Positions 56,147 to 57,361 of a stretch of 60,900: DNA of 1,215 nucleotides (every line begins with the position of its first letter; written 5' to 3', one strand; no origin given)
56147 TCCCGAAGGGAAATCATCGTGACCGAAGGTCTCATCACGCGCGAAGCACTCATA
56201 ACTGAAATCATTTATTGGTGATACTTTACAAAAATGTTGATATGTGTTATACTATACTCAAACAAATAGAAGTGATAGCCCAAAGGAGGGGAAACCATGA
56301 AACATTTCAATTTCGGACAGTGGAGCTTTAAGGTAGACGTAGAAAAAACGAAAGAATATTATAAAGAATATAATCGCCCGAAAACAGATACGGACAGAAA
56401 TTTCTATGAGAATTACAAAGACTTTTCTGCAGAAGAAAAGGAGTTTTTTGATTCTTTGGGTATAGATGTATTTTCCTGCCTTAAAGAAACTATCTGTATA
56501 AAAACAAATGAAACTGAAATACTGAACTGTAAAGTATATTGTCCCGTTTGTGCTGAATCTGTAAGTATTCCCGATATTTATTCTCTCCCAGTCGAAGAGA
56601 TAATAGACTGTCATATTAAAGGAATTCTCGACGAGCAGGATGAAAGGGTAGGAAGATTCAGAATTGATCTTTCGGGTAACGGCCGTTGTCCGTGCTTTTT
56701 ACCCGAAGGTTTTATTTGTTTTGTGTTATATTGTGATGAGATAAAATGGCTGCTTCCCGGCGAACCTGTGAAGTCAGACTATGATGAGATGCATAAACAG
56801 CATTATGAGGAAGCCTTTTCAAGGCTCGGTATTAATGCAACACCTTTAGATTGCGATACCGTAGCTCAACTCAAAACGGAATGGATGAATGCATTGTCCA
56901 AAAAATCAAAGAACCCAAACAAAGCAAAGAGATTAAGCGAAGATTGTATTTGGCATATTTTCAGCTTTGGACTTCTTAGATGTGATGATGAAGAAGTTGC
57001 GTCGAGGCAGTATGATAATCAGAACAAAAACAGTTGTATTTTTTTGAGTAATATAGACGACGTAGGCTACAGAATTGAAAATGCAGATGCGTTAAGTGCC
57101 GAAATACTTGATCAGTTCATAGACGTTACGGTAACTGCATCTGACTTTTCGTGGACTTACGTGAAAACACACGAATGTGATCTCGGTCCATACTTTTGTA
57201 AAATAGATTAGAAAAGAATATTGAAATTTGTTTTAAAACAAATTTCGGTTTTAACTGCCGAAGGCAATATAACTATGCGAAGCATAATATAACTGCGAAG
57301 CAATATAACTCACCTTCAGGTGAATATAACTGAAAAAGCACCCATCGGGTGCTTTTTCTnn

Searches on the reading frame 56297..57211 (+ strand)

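Call 74: search_protein_families(library=pfam, proteins=[window:56297-57211:+], max_evalue=0.001)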
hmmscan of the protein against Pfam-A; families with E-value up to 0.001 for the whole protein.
window:56297-57211:+ (304 aa): 1 family
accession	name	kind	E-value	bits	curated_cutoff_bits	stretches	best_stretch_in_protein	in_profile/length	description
PF14101.11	DUF4275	-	1.5e-19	71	27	1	194-300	26-139/139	Domain of unknown function (DUF4275)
